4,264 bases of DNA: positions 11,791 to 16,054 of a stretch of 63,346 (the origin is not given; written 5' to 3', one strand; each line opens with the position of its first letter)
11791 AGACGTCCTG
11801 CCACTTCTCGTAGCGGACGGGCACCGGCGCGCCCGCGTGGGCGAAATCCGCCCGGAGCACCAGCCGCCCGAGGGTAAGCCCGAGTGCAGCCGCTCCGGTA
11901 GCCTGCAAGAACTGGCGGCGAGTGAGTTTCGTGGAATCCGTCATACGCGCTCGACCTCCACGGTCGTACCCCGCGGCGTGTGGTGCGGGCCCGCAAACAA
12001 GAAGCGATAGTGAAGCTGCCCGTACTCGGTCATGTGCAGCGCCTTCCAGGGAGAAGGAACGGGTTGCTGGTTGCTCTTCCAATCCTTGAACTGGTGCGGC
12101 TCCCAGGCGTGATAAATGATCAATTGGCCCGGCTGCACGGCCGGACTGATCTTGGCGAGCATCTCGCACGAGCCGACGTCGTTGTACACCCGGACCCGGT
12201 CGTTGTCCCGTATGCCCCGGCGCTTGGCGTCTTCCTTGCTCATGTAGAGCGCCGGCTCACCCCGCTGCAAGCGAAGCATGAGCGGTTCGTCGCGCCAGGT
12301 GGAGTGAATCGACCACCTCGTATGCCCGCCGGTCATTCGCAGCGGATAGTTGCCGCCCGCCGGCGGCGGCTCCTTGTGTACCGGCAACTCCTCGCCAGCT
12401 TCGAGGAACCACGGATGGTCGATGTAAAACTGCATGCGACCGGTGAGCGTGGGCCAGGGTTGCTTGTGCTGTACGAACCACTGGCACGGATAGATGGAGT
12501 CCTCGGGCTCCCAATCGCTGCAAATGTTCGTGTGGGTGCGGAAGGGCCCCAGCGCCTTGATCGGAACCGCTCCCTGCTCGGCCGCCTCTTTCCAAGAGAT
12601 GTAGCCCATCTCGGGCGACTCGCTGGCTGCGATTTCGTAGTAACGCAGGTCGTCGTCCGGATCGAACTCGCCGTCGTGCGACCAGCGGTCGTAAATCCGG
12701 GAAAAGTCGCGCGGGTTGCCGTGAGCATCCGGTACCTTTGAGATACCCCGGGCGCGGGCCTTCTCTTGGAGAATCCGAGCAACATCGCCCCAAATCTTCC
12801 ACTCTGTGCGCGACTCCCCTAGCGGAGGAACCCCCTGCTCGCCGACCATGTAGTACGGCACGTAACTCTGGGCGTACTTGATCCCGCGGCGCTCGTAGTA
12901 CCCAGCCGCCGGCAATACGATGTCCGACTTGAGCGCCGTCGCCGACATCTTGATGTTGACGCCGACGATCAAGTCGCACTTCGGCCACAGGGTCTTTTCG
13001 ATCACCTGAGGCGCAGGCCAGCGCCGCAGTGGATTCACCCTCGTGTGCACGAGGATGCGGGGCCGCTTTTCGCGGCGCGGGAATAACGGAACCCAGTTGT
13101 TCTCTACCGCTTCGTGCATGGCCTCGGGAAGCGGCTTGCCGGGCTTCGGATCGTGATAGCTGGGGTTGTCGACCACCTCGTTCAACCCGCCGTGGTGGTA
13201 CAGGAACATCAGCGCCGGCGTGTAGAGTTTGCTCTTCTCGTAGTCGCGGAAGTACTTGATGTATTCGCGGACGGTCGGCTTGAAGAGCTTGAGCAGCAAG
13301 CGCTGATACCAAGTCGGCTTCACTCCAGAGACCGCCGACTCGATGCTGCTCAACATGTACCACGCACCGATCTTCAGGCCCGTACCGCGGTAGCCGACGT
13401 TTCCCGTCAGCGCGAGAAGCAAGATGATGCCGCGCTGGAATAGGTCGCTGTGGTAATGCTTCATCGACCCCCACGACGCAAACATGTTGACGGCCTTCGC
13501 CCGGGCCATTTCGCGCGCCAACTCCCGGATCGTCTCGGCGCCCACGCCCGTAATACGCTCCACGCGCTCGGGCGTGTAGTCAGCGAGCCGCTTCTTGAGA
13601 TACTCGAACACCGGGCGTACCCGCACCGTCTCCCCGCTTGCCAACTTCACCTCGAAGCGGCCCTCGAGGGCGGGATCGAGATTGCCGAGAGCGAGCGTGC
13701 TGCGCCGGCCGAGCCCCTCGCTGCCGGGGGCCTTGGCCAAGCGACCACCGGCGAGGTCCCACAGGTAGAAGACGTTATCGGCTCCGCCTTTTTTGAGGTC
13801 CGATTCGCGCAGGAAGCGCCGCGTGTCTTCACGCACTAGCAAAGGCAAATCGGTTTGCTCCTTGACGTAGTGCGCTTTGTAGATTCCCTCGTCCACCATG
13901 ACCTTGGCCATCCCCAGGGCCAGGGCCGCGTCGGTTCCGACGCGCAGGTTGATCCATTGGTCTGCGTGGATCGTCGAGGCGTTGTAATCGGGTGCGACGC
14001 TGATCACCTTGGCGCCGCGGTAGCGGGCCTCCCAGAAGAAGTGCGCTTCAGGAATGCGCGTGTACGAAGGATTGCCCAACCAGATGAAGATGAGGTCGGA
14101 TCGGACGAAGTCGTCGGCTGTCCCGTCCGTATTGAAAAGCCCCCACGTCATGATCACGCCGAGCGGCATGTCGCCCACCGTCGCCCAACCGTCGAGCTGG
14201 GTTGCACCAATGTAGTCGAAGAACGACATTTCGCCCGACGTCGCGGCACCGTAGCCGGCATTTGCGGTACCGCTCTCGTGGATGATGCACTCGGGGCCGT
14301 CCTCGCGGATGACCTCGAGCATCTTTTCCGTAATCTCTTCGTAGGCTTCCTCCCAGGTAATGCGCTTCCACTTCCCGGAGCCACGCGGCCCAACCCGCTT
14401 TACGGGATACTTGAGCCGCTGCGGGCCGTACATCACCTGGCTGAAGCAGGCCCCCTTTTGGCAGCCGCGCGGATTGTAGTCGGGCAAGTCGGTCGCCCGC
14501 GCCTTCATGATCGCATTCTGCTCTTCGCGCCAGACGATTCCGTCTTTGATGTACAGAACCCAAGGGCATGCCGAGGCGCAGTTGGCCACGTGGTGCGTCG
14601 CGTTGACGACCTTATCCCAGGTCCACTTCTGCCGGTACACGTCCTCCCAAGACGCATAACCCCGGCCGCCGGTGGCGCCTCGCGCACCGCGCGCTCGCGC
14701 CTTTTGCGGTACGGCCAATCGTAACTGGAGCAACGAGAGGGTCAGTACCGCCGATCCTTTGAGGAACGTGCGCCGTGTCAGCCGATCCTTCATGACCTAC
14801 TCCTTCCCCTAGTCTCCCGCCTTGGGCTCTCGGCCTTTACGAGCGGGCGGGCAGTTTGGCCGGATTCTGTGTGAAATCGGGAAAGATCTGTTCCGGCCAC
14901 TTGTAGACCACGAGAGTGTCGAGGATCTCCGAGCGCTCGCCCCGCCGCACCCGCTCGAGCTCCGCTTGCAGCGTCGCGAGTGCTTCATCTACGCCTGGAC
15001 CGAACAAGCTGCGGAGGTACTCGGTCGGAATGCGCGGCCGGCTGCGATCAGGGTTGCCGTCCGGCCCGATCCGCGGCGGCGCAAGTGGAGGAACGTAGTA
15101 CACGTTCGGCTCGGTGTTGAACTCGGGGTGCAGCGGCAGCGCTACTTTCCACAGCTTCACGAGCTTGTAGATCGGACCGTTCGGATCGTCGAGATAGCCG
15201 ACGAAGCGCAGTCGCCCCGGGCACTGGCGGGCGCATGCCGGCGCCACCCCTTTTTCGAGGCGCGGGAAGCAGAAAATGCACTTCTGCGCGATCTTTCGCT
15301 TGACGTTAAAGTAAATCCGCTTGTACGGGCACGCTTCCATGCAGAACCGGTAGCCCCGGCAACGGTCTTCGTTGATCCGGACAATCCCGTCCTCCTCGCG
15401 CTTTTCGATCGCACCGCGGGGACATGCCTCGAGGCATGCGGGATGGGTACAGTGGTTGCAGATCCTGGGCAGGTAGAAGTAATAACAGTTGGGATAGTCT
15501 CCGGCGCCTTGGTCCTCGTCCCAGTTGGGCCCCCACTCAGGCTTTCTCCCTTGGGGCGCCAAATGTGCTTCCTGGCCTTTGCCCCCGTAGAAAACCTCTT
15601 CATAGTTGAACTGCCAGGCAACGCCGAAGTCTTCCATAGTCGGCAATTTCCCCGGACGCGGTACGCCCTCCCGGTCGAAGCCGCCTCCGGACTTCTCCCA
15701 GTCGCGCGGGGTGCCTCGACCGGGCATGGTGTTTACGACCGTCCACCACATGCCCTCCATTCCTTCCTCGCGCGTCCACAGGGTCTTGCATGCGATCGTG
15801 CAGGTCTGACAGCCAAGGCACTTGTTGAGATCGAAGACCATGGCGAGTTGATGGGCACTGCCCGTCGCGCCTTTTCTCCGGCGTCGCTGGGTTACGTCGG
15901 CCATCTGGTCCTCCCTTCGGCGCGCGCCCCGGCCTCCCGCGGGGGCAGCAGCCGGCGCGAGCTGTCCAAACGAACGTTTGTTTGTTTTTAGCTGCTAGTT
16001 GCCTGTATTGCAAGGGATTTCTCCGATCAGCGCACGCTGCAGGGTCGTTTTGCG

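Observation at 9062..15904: Beta-first, gamma-less operon with two overlapping alpha genes of different FS0 classes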

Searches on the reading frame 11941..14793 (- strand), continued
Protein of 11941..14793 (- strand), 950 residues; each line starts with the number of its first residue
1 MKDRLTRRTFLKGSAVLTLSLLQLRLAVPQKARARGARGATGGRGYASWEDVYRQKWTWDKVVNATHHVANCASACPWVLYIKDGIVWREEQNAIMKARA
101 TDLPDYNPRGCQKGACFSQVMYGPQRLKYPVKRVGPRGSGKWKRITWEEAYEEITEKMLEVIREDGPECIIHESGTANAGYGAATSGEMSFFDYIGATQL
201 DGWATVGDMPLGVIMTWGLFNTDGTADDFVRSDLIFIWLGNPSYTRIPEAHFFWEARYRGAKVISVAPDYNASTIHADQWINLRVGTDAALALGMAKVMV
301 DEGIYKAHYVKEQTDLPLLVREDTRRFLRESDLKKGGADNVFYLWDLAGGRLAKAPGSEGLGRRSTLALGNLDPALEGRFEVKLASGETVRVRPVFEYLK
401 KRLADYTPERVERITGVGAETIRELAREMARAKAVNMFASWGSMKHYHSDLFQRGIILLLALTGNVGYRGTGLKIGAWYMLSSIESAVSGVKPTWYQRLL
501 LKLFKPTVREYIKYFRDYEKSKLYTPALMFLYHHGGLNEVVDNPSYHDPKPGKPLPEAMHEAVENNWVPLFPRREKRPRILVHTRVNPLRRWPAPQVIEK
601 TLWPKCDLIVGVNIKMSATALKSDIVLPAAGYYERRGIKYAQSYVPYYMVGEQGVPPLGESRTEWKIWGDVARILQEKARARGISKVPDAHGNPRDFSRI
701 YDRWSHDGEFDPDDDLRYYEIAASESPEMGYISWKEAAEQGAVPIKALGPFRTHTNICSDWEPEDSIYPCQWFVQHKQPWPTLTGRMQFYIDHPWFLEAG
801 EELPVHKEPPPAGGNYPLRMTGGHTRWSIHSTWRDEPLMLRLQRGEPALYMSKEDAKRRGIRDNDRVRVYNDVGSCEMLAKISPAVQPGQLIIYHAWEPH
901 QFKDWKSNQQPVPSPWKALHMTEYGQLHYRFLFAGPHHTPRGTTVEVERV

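Call 34: find_related_loci(query=A2, collection=genome_contigs, flank=10000)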
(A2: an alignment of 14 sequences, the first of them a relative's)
Query A2 (957 aa) in genome_contigs; peptide patterns used: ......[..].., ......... (x = any residue, [..] = any of these).
595 stretches matched a pattern (row limit reached: there are more); 589 encode a relative of the query (tblastn E <= 1e-3); the best 80 are kept; 79 distinct loci.
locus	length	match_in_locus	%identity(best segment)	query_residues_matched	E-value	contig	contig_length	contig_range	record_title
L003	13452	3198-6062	82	1-957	0e+0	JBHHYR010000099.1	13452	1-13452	MAG: Candidatus Binatia bacterium isolate Maj_2_bin.38 NODE_2508_length_13452_cov_6.204673, whole genome shotgun sequenc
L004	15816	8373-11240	75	1-957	0e+0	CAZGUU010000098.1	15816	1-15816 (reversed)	MAG TPA_asm: uncultured Enterobacteriaceae bacterium isolate binchicken_co16_326 genome assembly, contig: NODE_6228_leng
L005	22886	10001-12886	73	1-957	0e+0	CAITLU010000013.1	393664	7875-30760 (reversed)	uncultured bacterium isolate LJ-5-9m_bin-0318 genome assembly, contig: bin-0318:13/67, whole genome shotgun sequence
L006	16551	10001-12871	69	1-957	0e+0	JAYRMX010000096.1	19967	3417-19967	MAG: Myxococcota bacterium isolate XM2_XAASGE4bin.13 k141_298679, whole genome shotgun sequence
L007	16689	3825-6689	55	3-957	0e+0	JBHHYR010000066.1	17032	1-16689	MAG: Candidatus Binatia bacterium isolate Maj_2_bin.38 NODE_1717_length_17032_cov_6.833539, whole genome shotgun sequenc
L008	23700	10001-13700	54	1-957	0e+0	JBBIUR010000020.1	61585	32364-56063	MAG: Myxococcales bacterium isolate STF170223_bin_58 NODE_655_length_61585_cov_4.177556, whole genome shotgun sequence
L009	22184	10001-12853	54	3-957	0e+0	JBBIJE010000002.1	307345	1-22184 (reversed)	MAG: Myxococcales bacterium isolate SIF170217_bin_155 NODE_23_length_307345_cov_20.193290, whole genome shotgun sequence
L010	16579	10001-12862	54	3-955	0e+0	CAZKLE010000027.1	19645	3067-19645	MAG TPA_asm: uncultured Myxococcales bacterium isolate binchicken_co253_39 genome assembly, contig: NODE_1520_length_196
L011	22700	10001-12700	56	51-957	0e+0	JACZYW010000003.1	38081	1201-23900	MAG: Chloroflexota bacterium isolate B27T3L8 B27T3L8_NODE217, whole genome shotgun sequence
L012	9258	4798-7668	54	3-957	0e+0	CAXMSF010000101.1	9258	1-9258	MAG: uncultured Gammaproteobacteria bacterium isolate 10C-St20-MC-01_bin.21.orig genome assembly, contig: k141_1829118,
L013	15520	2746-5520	54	39-957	0e+0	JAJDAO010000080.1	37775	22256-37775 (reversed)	MAG: Deltaproteobacteria bacterium isolate OFTM73 OFTM73_79, whole genome shotgun sequence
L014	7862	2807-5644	54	3-955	0e+0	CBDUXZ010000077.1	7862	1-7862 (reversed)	MAG TPA_asm: uncultured bacterium isolate SRR22302371_concoct_58 genome assembly, contig: ERZ26661859.8156, whole genome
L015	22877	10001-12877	53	3-956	0e+0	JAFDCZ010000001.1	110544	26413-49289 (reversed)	MAG: Deltaproteobacteria bacterium isolate Meg19_02_Bin_150 Meg19_02_Bin_150_scaffold_20, whole genome shotgun sequence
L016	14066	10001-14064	54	3-956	0e+0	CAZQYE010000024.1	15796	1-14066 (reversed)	MAG TPA_asm: uncultured Myxococcales bacterium isolate SRP162660_co1_320 genome assembly, contig: NODE_2029_length_15796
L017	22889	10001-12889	53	1-956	0e+0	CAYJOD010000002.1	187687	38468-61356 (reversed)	MAG TPA_asm: uncultured Candidatus Binatia bacterium isolate ERP124720_co1_58 genome assembly, contig: NODE_82_length_18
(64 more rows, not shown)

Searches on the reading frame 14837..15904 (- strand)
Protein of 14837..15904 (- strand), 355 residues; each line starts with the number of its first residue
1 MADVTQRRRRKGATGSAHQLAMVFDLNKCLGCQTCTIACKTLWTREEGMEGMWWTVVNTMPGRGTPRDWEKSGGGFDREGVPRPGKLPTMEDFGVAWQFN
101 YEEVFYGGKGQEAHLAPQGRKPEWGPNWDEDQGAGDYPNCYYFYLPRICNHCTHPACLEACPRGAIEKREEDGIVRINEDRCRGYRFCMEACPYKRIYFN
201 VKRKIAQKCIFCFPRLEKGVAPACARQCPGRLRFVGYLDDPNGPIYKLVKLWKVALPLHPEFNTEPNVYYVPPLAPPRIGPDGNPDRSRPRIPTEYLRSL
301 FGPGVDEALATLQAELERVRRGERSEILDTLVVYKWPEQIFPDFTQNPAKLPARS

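Call 8: search_protein_families(library=ncbifam, proteins=[window:14837-15904:-])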
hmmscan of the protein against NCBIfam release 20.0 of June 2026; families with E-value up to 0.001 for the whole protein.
window:14837-15904:- (355 aa): 33 families (the best 25 are shown)
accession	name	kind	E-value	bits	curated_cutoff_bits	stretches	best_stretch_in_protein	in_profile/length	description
TIGR03478.1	DMSO_red_II_bet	subfamily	1e-155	517.5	480.7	1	18-339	2-320/321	DMSO reductase family type II enzyme, iron-sulfur subunit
NF042979.1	EthbenzDh_ebdB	equivalog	2.1e-138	461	740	1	15-348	16-350/354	ethylbenzene dehydrogenase subunit beta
TIGR01660.1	narH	equivalog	2.6e-69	233.9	524.05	3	135-238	169-272/492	nitrate reductase subunit beta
NF041715.1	arsenate_red_ArrB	equivalog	5.1e-40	137.5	450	3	132-201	40-108/233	arsenate respiratory reductase iron-sulfur subunit ArrB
NF011569.0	PRK14993.1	equivalog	1.3e-39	136.2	416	2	144-271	95-222/244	tetrathionate reductase subunit TtrB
NF045797.1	DsrO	equivalog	3.7e-34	118.2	200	1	137-271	91-234/235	sulfate reduction electron transfer complex DsrMKJOP subunit DsrO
TIGR03149.1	cyt_nit_nrfC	equivalog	5.7e-33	114.1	377.6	1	134-272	79-217/225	cytochrome c nitrite reductase Fe-S protein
TIGR02951.1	DMSO_dmsB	equivalog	3.8e-32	111.6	214.1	1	127-239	43-154/161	DMSO/selenate family reductase complex B subunit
NF008134.0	PRK10882.1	equivalog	2e-23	83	263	2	139-231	103-201/329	hydrogenase 2 operon protein HybA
NF041782.1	mnquin_red_QrcC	equivalog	8e-22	78.1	400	1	136-201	52-120/239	menaquinone reductase iron-sulfur cluster-binding subunit QrcC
NF045715.1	sulf_resp_HmcB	equivalog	2.5e-19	69.5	420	1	147-231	105-191/307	sulfate respiration complex iron-sulfur protein HmcB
TIGR01582.1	FDH-beta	equivalog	6.5e-19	68.1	334.7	1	148-232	92-176/283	formate dehydrogenase subunit beta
NF007382.0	PRK09898.1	equivalog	7.3e-16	58.3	213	1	132-213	106-187/208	ferredoxin-like protein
NF045766.1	PhenlGlyoxDHPadI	equivalog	1.8e-11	43.5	700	1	148-231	54-132/443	NADH-dependent phenylglyoxylate dehydrogenase subunit beta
NF038355.1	FDH3_beta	equivalog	3e-11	43.7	240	1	149-212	54-121/180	formate dehydrogenase FDH3 subunit beta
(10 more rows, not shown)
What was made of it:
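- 14837..15904 (-): B1: FeS beta subunit, first gene of the operon, with no signal peptide. TIGR03478 at 517.5 bits, above the 480.7 cut-off (call 8).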
